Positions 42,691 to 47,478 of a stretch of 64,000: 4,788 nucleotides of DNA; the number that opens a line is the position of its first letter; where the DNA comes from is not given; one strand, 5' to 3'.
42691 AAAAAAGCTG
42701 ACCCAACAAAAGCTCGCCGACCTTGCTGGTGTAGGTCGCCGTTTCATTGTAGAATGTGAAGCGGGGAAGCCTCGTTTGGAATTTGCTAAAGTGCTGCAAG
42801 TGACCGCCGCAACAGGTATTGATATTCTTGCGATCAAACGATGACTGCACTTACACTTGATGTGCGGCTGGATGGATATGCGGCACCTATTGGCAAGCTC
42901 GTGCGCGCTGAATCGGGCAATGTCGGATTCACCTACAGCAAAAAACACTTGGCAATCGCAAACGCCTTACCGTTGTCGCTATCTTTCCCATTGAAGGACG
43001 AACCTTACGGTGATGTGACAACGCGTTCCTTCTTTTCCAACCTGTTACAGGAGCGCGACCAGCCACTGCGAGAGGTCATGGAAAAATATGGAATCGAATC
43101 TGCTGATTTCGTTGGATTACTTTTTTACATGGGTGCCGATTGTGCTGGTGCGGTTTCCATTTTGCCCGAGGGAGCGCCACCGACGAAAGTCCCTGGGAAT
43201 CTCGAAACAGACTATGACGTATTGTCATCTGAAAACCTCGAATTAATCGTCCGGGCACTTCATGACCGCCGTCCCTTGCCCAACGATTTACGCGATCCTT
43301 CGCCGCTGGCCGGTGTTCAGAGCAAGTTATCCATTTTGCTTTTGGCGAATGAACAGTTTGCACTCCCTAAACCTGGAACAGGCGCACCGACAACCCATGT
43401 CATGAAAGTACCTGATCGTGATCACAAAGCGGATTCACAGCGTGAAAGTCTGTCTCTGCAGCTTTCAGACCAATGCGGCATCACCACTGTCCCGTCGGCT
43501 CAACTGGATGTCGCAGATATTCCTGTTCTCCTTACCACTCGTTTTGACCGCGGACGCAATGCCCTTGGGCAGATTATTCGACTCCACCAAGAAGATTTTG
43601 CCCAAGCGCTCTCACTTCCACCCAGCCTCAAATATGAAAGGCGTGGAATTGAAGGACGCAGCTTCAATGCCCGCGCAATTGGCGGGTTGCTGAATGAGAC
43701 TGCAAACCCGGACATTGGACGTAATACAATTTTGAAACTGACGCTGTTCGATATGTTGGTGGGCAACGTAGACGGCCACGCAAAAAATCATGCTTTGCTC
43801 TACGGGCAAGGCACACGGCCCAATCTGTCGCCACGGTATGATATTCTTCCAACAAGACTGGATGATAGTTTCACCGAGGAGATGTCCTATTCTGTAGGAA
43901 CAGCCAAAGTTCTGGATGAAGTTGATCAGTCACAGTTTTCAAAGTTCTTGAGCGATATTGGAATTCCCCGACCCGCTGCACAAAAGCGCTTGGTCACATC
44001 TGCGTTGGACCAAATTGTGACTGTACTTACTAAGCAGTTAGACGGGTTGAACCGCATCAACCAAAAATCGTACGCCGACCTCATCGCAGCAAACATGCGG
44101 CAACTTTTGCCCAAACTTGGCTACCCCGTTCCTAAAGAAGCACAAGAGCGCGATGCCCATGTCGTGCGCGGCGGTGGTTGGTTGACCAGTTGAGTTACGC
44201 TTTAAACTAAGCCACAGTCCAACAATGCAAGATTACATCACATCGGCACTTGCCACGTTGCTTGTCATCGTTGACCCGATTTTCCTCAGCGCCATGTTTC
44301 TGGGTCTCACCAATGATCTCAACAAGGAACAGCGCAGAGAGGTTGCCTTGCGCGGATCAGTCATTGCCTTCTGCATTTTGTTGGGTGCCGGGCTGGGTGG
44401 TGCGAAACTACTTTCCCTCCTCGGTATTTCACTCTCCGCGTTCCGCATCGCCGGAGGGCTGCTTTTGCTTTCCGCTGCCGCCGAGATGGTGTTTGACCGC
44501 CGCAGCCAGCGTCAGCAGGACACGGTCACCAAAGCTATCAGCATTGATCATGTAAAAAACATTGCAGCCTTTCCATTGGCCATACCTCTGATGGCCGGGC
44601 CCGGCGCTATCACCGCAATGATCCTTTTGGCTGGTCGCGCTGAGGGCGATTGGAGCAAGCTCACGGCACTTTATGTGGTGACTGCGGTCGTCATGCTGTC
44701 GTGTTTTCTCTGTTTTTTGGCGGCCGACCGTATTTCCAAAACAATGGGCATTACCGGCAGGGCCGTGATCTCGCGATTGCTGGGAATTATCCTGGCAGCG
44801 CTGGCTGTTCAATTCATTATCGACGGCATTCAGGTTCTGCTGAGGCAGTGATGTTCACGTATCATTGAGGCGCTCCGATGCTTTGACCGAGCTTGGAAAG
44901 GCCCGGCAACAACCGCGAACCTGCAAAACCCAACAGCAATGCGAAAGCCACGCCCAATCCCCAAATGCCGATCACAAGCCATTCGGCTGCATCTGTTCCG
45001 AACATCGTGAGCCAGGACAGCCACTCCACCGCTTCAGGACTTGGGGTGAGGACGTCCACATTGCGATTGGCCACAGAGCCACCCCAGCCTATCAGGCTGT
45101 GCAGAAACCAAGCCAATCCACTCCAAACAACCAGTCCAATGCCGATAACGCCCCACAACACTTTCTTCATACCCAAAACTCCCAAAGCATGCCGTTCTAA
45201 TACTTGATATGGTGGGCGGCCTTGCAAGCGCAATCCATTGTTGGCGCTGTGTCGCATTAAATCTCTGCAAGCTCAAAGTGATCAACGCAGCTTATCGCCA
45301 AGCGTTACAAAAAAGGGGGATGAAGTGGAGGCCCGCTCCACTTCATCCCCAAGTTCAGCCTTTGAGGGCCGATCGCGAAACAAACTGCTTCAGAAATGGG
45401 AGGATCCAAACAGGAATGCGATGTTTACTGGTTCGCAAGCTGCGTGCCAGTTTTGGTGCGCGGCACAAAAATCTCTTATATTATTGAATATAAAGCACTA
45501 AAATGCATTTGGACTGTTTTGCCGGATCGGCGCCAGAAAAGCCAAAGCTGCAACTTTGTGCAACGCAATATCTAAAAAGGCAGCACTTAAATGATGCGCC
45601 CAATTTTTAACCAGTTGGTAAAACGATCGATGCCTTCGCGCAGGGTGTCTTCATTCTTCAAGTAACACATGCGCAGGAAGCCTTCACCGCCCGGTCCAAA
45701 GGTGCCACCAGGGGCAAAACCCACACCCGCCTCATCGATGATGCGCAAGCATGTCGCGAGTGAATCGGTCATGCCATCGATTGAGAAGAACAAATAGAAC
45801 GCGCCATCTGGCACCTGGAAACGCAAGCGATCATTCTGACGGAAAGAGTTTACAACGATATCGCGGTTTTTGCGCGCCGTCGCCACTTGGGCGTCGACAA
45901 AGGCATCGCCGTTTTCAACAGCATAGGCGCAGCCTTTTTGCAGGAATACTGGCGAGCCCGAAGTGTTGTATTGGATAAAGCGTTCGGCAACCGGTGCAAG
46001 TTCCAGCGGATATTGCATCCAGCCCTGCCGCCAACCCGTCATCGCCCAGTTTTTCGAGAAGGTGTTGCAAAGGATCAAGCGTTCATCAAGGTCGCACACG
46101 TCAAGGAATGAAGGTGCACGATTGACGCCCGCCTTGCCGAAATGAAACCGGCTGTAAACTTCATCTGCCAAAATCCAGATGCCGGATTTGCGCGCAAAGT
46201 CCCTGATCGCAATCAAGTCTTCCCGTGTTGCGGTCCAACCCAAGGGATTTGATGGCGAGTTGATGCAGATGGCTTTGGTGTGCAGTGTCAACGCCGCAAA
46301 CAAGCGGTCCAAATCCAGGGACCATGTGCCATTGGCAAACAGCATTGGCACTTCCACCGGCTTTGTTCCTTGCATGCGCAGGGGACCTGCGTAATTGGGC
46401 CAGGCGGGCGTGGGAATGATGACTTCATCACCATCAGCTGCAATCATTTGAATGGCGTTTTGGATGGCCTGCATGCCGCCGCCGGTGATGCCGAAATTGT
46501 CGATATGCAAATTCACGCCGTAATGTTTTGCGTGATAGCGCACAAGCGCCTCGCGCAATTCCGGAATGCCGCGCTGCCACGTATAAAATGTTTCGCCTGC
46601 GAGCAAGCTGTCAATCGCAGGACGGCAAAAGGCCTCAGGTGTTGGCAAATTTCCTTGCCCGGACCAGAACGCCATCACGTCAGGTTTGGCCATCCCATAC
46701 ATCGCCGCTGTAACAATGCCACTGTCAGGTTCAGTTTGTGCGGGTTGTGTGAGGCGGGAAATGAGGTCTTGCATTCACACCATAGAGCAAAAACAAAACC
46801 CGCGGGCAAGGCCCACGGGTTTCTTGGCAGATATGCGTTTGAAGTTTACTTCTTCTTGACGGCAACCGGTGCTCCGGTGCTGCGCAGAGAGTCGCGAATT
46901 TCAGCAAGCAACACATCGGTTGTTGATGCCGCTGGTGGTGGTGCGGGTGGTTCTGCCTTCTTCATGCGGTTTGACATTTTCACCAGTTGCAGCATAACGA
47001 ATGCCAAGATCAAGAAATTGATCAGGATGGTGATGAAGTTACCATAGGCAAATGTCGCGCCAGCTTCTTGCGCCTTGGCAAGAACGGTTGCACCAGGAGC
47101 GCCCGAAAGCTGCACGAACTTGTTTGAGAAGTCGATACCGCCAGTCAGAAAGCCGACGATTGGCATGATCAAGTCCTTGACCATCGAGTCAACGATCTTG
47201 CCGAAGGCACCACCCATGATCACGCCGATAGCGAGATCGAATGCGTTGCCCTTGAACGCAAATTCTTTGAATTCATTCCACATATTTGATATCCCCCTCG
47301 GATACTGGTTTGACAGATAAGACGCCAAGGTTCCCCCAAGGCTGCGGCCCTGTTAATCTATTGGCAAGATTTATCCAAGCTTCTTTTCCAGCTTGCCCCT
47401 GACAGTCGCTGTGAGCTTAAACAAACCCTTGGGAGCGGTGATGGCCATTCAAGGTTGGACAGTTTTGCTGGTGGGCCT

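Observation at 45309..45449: Candidate sigma54-dependent small RNA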

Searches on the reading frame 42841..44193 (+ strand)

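Call 16: search_protein_families(library=ncbifam, proteins=[window:42841-44193:+], max_evalue=0.00001)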
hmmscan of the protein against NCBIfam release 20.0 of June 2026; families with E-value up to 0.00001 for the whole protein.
window:42841-44193:+ (450 aa): 1 family
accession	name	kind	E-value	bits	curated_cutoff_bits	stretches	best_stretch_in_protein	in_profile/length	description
TIGR03071.1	couple_hipA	domain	2.3e-21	75.8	27.8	1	6-108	2-101/101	HipA N-terminal domain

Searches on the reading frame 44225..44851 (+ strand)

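Call 16: search_protein_families(library=ncbifam, proteins=[window:44225-44851:+], max_evalue=0.00001)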
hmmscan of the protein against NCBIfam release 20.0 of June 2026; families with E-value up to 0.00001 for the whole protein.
window:44225-44851:+ (208 aa): 4 families
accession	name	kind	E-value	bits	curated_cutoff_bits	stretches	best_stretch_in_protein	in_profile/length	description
TIGR00427.1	TIGR00427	subfamily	8.1e-45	153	99.2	1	3-202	5-201/201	NAAT family transporter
NF008228.0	PRK10995.1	equivalog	6.1e-39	133.5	162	1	4-206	7-217/223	MarC family NAAT transporter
NF008320.0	PRK11111.1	equivalog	9.1e-39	133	216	1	10-206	16-210/215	YchE family NAAT transporter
NF008010.0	PRK10739.1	equivalog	5.7e-22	78.7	215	1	5-207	4-196/197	YhgN family NAAT transporter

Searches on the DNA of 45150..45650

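Call 4: search_rna_families(source=window, start=45150, end=45650, threshold=evalue, max_evalue=10, show_alignments=3)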
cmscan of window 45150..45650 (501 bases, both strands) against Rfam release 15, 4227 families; matches with E-value up to 10: 6.
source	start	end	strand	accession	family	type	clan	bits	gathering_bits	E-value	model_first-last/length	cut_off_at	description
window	45478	45522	+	RF02425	SpF01_sRNA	Gene; sRNA;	-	18.7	55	7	1-80/80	no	Streptococcus sRNA SpF01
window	45316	45350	-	RF03990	mir-4888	Gene; miRNA;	-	16.1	90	5.4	1-73/73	no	mir-4888 microRNA precursor family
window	45214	45313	-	RF00039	DicF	Gene; antisense;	-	14.8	48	1.6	1-52/52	no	DicF RNA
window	45500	45563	+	RF02248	Six3os1_3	Gene; lncRNA;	-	14.3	40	0.29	1-75/75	no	Six3os1 conserved region 3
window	45308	45379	+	RF02937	Clostridiales-2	Gene; sRNA;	-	14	58.6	1.8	1-82/82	no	Clostridiales-2 RNA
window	45314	45367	+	RF01151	snoU82P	Gene; snRNA; snoRNA; CD-box;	-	13.5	42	0.58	1-55/55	no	Small nucleolar RNA U82P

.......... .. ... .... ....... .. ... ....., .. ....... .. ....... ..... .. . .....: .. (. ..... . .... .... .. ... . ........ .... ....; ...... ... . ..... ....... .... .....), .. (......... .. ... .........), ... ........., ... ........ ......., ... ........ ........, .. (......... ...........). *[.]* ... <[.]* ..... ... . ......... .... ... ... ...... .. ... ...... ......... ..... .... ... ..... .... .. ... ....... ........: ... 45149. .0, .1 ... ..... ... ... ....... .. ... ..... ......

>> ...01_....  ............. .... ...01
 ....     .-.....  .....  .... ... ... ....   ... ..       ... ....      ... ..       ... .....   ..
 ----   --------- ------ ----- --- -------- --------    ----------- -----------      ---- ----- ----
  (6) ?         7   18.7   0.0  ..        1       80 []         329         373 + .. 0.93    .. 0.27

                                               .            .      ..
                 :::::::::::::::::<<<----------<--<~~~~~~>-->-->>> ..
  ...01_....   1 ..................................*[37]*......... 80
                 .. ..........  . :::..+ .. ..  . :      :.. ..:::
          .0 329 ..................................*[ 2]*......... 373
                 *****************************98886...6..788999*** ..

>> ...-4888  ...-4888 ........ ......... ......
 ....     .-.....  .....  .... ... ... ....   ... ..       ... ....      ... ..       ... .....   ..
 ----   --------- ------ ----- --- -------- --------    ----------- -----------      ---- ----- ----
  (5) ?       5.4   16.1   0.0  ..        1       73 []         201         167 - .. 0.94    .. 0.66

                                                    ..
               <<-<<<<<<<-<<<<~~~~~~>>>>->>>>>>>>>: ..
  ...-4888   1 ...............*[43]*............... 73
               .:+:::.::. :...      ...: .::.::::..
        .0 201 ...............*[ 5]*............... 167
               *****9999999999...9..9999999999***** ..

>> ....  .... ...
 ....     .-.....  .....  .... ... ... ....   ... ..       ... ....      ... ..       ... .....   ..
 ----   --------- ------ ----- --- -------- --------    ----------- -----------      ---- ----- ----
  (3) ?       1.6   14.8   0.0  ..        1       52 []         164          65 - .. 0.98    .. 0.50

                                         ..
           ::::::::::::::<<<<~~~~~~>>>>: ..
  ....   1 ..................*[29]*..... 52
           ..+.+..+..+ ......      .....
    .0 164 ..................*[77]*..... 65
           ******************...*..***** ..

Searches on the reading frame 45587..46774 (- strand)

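Call 16: search_protein_families(library=ncbifam, proteins=[window:45587-46774:-], max_evalue=0.00001)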
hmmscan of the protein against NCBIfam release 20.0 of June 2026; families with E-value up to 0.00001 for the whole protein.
window:45587-46774:- (395 aa): 62 families (the best 25 are shown)
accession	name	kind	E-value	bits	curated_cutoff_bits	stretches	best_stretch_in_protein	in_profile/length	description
NF004770.0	PRK06108.1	subfamily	1.2e-148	495.2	422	1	5-390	10-393/396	pyridoxal phosphate-dependent aminotransferase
NF041364.1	GntC_guanitoxin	equivalog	4.8e-69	232.9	415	1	53-386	20-354/356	guanitoxin biosynthesis PLP-dependent (S)-gamma-hydroxy-L-arginine cyclodehydratase GntC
NF041091.1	asp_aminotase_Arch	equivalog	8e-68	229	550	1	31-390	27-376/376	aspartate aminotransferase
NF005817.0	PRK07683.1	equivalog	1.2e-61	208.5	575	1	29-390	26-382/387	aminotransferase A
NF005816.0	PRK07682.1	equivalog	1.8e-54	184.9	620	1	31-389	29-383/390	aminotransferase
NF004975.0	PRK06348.1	equivalog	4.6e-54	183.9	549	1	28-386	26-380/384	pyridoxal phosphate-dependent aminotransferase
NF006229.0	PRK08361.1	equivalog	7.2e-53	180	624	1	32-388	34-387/391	aspartate aminotransferase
NF005588.0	PRK07309.1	equivalog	4.2e-51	174.1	576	1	31-390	30-387/391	pyridoxal phosphate-dependent aminotransferase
NF004769.0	PRK06107.1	equivalog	1.4e-49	169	617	1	35-385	37-394/402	aspartate transaminase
NF005855.0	PRK07777.1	equivalog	4.9e-49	167.7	553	1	39-388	34-387/391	pyridoxal phosphate-dependent aminotransferase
NF006514.0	PRK08960.1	equivalog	3.8e-48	164.2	554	1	32-390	33-386/388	pyridoxal phosphate-dependent aminotransferase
TIGR03540.1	DapC_direct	equivalog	1.3e-47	162.6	593.25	1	32-386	30-381/383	LL-diaminopimelate aminotransferase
NF006488.0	PRK08912.1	equivalog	4.6e-47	160.8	498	1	38-389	31-384/387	aminotransferase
NF005744.0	PRK07568.1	subfamily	1.6e-46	158.9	389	1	33-383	32-384/398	pyridoxal phosphate-dependent aminotransferase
NF005601.0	PRK07337.1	equivalog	1.4e-45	156.1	496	1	28-388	32-391/394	pyridoxal phosphate-dependent aminotransferase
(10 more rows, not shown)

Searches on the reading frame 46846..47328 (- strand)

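Call 16: search_protein_families(library=ncbifam, proteins=[window:46846-47328:-], max_evalue=0.00001)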
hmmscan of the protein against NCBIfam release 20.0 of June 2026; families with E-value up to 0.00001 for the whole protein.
window:46846-47328:- (160 aa): 8 families
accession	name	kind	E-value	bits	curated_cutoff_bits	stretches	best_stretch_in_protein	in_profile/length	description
NF010557.0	PRK13952.1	equivalog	8.7e-57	191.3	159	1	15-150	2-140/142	large conductance mechanosensitive channel protein MscL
NF001843.0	PRK00567.1-4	equivalog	1.1e-39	135.7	142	1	15-150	2-132/135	large-conductance mechanosensitive channel protein MscL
NF010560.0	PRK13955.1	equivalog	3.6e-35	120.8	180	1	16-150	1-124/132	large conductance mechanosensitive channel protein MscL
NF001841.0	PRK00567.1-1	equivalog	1.1e-34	119.6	225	1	16-150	3-132/137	large-conductance mechanosensitive channel protein MscL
TIGR00220.1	mscL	equivalog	2.6e-34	118.2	71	1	16-149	1-125/127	large conductance mechanosensitive channel protein MscL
NF010558.0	PRK13953.1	equivalog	2.9e-32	111.4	197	1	15-149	3-124/128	large conductance mechanosensitive channel protein MscL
NF010559.0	PRK13954.1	equivalog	1.3e-28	99.9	176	1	16-150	1-118/120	large conductance mechanosensitive channel protein MscL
NF001842.0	PRK00567.1-3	equivalog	2.3e-24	86.1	146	1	16-151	1-126/147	large-conductance mechanosensitive channel protein MscL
